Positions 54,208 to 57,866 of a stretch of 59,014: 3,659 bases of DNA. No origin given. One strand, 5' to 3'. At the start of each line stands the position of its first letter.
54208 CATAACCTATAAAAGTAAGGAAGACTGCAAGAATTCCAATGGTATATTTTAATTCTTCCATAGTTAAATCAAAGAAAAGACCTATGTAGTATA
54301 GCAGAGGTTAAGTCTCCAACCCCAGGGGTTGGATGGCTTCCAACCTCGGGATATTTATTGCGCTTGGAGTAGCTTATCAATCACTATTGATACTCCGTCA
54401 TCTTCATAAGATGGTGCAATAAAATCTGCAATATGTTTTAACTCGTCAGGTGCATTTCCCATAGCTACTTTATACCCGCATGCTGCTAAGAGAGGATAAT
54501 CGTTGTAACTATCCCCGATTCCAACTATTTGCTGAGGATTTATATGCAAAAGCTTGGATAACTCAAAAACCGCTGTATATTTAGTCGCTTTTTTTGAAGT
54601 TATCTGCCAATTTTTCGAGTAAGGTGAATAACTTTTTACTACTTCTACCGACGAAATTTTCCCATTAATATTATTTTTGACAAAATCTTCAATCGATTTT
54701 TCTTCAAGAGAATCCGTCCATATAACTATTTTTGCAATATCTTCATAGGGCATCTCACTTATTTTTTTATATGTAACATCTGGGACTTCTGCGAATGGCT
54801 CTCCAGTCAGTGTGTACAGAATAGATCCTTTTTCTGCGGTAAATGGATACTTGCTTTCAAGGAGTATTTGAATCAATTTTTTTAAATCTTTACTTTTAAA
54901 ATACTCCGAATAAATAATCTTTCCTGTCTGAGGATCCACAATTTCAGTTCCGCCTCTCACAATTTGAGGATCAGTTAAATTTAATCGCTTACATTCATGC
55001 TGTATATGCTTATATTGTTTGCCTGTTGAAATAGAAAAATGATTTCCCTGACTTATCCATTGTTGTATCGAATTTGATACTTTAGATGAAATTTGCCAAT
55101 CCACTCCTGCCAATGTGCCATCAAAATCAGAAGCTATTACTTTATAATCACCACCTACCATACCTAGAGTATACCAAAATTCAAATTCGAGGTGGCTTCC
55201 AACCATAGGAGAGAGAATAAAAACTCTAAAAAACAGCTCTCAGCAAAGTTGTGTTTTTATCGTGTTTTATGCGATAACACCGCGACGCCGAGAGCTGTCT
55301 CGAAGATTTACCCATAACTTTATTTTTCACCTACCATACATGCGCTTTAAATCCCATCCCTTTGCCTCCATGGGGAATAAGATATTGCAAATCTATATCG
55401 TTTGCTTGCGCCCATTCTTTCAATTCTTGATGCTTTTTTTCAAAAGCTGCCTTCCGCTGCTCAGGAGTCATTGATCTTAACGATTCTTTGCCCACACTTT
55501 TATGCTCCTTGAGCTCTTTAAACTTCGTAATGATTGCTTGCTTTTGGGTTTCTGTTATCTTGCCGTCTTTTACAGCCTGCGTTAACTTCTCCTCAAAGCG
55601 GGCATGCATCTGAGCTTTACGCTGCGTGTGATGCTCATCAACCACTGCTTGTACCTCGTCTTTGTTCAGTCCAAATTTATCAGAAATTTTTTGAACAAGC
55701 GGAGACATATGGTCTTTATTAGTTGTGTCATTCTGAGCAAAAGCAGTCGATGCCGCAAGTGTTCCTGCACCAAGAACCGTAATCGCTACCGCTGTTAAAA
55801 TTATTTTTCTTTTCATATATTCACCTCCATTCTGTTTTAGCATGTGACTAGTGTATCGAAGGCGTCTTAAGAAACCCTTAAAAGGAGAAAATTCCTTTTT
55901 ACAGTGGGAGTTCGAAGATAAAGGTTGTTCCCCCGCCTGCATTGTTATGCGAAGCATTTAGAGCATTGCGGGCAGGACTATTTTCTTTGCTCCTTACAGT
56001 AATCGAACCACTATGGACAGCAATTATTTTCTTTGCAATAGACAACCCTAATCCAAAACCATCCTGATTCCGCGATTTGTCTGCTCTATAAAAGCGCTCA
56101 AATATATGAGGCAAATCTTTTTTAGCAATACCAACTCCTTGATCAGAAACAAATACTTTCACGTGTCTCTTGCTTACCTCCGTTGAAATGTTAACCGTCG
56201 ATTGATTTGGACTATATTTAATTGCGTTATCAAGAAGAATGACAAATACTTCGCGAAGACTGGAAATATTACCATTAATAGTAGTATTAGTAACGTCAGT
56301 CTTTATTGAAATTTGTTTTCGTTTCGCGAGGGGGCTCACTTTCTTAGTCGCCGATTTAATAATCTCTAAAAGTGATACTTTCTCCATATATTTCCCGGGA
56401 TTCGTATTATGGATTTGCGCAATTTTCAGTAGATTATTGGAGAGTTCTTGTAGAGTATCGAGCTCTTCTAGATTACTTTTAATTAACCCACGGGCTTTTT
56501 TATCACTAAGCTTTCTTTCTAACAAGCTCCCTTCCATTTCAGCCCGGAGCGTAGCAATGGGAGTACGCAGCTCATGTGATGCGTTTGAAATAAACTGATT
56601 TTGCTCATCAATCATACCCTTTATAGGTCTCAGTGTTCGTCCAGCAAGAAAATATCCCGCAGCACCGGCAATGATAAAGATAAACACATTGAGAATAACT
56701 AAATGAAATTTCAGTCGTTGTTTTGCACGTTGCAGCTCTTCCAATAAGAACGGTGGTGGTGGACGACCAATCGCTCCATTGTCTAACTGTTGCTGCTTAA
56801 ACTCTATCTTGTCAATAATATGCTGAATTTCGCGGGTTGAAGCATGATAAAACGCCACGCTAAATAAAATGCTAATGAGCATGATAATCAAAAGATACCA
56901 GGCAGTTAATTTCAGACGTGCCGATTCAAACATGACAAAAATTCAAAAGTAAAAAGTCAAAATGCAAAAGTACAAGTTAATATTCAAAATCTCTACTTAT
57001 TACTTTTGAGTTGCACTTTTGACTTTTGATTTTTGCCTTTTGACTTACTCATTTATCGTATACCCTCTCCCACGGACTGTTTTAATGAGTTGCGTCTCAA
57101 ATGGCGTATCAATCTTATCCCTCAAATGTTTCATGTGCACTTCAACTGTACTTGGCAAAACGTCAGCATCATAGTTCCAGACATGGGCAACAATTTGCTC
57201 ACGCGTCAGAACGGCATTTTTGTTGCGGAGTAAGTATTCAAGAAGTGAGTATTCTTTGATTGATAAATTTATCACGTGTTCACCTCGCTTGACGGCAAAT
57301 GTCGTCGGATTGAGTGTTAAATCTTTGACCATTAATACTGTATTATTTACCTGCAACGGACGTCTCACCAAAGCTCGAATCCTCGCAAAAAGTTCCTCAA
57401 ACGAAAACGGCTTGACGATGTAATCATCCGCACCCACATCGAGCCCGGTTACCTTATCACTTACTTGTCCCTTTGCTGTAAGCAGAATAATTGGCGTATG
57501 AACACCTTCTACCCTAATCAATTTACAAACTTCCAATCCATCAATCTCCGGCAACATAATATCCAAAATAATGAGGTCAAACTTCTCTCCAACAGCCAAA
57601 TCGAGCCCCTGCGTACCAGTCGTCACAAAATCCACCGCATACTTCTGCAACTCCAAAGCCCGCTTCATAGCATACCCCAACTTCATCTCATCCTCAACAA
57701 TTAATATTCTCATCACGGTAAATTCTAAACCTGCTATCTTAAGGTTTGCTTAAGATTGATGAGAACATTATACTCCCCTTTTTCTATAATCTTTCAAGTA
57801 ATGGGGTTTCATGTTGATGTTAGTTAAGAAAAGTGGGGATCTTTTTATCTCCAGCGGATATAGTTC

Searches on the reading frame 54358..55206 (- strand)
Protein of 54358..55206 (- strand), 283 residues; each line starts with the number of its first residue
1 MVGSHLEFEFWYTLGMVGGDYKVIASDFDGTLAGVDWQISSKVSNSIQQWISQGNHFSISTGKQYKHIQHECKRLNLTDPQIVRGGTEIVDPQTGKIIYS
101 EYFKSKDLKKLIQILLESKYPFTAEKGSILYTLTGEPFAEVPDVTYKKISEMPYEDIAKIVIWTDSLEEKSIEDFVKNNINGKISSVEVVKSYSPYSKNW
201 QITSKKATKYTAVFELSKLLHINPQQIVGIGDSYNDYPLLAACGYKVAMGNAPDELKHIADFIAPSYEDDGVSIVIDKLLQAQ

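Call 72: search_protein_families(library=pfam, proteins=[window:54358-55206:-], max_evalue=0.0001)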
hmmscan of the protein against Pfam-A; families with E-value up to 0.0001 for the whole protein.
window:54358-55206:- (283 aa): 2 families
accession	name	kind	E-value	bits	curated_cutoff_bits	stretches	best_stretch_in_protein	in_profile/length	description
PF08282.18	Hydrolase_3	-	5.7e-49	167.6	20.9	1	24-276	1-255/255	haloacid dehalogenase-like hydrolase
PF05116.19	S6PP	-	1e-09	38.8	20.3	0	197-256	154-213/247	Sucrose-6F-phosphate phosphohydrolase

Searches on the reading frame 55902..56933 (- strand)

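Call 72: search_protein_families(library=pfam, proteins=[window:55902-56933:-], max_evalue=0.0001)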
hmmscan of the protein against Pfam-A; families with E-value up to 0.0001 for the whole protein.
window:55902-56933:- (344 aa): 2 families
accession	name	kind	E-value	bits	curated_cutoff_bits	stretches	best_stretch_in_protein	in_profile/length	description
PF02518.31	HATPase_c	-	1.8e-27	96.4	26.4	1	222-344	2-109/111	Histidine kinase-, DNA gyrase B-, and HSP90-like ATPase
PF00512.31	HisKA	-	3.6e-10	40.2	26.9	1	111-175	2-64/66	His Kinase A (phospho-acceptor) domain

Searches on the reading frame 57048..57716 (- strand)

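Call 72: search_protein_families(library=pfam, proteins=[window:57048-57716:-], max_evalue=0.0001)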
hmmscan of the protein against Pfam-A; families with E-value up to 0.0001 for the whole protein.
window:57048-57716:- (223 aa): 2 families
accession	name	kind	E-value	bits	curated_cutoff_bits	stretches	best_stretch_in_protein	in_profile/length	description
PF00072.30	Response_reg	-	4.8e-30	104.4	30.2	1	4-114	1-111/111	Response regulator receiver domain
PF00486.34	Trans_reg_C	-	1.5e-25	89.5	26.2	1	148-220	3-76/77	Transcriptional regulatory protein, C terminal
